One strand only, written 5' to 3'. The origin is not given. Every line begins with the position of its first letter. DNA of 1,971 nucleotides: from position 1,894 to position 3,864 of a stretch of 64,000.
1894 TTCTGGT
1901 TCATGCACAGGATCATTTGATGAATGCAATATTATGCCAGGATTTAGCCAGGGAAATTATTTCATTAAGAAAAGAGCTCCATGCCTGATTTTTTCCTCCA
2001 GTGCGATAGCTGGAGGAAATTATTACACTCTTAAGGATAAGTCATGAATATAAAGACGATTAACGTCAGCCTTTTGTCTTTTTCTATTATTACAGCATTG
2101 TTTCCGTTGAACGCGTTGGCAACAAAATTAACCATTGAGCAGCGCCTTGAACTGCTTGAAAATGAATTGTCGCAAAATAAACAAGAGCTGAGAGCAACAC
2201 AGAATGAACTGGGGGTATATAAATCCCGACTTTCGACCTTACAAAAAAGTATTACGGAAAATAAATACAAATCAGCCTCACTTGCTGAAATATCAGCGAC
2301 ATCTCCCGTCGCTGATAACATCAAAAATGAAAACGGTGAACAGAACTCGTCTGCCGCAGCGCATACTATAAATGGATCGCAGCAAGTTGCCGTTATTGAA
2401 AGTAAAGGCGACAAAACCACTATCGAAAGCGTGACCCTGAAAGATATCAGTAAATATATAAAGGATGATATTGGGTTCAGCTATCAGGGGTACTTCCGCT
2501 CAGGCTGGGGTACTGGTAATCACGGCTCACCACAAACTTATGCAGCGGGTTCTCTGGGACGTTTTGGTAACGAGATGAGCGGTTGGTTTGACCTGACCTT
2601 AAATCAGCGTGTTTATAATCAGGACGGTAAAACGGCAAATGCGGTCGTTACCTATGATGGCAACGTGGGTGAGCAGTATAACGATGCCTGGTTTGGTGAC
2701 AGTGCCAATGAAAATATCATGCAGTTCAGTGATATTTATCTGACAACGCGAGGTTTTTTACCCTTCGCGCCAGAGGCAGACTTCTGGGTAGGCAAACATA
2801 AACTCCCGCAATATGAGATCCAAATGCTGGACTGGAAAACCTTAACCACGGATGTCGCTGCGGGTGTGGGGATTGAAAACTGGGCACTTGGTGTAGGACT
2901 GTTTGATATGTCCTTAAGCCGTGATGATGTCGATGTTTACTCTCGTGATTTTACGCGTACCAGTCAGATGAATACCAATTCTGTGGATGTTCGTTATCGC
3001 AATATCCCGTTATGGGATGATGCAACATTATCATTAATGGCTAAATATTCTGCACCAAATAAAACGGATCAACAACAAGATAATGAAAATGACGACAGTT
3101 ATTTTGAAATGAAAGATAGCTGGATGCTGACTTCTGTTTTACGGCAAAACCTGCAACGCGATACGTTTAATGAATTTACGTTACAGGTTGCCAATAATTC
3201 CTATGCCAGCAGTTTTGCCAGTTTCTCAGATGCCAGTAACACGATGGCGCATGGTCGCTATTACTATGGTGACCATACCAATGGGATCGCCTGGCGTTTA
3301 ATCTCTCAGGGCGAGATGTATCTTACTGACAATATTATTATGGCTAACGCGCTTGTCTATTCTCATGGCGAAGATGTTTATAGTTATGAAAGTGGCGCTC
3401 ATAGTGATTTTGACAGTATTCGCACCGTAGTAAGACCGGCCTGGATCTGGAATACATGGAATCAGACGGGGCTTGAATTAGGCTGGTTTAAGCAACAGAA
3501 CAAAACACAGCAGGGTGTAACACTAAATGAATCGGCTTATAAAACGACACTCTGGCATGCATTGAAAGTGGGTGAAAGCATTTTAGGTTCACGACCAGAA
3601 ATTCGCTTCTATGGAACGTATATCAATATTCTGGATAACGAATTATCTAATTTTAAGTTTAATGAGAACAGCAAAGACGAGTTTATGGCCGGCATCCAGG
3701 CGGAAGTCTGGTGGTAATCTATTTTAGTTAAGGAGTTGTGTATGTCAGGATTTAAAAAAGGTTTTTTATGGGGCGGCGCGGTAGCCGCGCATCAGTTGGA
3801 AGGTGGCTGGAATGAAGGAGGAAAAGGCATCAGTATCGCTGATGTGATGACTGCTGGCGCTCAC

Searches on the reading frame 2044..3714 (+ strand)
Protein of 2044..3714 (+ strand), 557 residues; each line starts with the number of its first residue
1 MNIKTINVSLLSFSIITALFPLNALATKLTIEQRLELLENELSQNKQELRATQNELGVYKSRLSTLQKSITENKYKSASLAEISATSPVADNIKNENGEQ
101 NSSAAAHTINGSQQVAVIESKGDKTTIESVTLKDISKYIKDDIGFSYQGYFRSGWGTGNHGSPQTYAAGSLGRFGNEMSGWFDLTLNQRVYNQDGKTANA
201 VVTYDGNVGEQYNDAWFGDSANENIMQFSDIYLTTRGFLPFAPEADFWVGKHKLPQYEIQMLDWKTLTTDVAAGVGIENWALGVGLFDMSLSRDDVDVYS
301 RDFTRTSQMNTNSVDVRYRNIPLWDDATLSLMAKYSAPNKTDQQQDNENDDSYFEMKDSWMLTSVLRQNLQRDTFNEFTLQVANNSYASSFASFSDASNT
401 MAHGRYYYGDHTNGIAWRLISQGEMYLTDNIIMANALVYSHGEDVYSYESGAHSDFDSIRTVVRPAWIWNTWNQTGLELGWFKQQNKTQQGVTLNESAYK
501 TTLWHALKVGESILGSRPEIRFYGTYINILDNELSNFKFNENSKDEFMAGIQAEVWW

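Call 16: search_protein_families(library=pfam, proteins=[window:2044-3714:+])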
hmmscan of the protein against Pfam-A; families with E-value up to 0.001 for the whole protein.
window:2044-3714:+ (557 aa): 2 families
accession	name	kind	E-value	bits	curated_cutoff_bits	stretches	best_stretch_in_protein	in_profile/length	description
PF02264.21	LamB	-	8.9e-82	276.5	25.1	1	147-557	1-378/378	LamB porin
PF11471.13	Sugarporin_N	-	1.1e-06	29.2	25.7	1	30-56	1-27/31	Maltoporin periplasmic N-terminal extension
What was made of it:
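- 2044..3717 (+): bgcH-type carbohydrate porin (557 aa), intact. Pfam LamB, E = 8.9e-82, plus Sugarporin_N (call 16).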

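Call 30: list_cluster_members(proteins=[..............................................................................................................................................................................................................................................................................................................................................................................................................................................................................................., window:2044-3714:+, L001:1408-2103:-, window:4105-5178:+, window:3742-4068:+])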
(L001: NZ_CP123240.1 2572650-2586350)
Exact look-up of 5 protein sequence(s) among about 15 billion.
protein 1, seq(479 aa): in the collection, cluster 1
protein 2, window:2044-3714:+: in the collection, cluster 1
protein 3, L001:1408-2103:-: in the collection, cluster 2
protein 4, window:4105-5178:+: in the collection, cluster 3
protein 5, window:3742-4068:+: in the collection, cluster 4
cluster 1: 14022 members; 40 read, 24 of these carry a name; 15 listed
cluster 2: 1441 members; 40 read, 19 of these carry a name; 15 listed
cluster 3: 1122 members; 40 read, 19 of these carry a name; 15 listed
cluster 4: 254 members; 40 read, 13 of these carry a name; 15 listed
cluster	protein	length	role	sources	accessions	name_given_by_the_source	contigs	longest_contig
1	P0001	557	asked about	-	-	carbohydrate porin [Escherichia coli] | carbohydrate-specific outer membrane porin | Carbohydrate porin n=39 Tax=Enterobacteriaceae TaxID=543 RepID=A0A0D8WGV7_ECOLX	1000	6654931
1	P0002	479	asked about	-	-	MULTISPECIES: 6-phospho-beta-glucosidase [Enterobacteriaceae] | 6-phospho-beta-glucosidase | 6-phospho-beta-glucosidase n=3 Tax=Escherichia coli TaxID=562 RepID=A0A0D8WKD3_ECOLX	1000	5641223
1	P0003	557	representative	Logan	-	-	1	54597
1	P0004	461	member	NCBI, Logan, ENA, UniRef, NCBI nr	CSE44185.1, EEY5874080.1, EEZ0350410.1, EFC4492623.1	6-phospho-beta-glucosidase [Shigella sonnei] | 6-phospho-beta-glucosidase n=1 Tax=Enterobacteriaceae TaxID=543 RepID=UPI00022435C2 | 6-phospho-beta-glucosidase [Escherichia coli]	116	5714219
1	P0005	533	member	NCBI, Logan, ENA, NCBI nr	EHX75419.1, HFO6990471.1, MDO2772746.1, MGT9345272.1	carbohydrate porin [Escherichia coli]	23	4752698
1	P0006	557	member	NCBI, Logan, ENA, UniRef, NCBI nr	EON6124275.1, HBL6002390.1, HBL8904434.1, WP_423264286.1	carbohydrate porin [Escherichia coli] | carbohydrate porin n=1 Tax=Escherichia coli TaxID=562 RepID=UPI003B8B9B1F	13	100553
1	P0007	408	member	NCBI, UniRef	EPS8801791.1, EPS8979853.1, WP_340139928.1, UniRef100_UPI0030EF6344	carbohydrate porin [Shigella boydii] | carbohydrate porin n=1 Tax=Shigella boydii TaxID=621 RepID=UPI0030EF6344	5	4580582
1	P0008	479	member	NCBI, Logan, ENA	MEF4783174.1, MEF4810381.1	6-phospho-beta-glucosidase [Escherichia coli]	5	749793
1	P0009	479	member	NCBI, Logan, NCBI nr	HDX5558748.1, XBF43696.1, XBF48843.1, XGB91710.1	6-phospho-beta-glucosidase [Escherichia coli]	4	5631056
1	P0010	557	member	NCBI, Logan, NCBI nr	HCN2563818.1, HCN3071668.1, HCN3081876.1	TPA: carbohydrate porin [Escherichia coli] | carbohydrate porin [Escherichia coli]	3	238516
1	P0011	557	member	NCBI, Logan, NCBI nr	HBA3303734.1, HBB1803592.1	TPA: carbohydrate porin [Escherichia coli] | carbohydrate porin [Escherichia coli]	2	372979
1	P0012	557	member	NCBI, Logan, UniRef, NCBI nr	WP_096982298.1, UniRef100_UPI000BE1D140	carbohydrate porin [Escherichia coli] | carbohydrate porin n=1 Tax=Escherichia coli TaxID=562 RepID=UPI000BE1D140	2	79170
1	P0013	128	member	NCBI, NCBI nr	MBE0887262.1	carbohydrate porin, partial [Escherichia coli] | carbohydrate porin [Escherichia coli]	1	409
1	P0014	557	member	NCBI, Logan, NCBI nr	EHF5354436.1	carbohydrate porin [Escherichia coli]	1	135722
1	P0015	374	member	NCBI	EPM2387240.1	carbohydrate porin, partial [Escherichia coli]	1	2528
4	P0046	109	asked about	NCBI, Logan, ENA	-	-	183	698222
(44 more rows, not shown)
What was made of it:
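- Other truncated forms of this protein exist in E. coli and Shigella assemblies (call 30, clusters 3 and 4), which hints at recurrent loss.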

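Call 31: find_encoding_contigs(protein=P0046, flank=3000, max_places=10)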
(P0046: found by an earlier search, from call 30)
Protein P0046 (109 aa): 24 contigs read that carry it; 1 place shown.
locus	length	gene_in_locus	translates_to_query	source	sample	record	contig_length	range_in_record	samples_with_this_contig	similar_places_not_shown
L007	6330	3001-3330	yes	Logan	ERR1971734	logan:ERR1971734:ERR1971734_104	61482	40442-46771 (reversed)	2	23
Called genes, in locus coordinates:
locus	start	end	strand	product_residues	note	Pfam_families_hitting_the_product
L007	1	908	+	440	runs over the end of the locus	PF02378:PTS_EIIC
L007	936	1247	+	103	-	PF02255:PTS_IIA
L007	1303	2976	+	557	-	PF11471:Sugarporin_N (weak), PF02264:LamB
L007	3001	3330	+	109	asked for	PF00232:Glyco_hydro_1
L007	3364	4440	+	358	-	PF00232:Glyco_hydro_1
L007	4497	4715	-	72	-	PF13999:MarB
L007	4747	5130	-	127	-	PF12833:HTH_18, PF00165:HTH_AraC (weak)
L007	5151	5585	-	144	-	PF22381:Staph_reg_Sar_Rot (faint), PF12802:MarR_2 (weak), PF01047:MarR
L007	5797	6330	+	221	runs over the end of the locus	PF01914:MarC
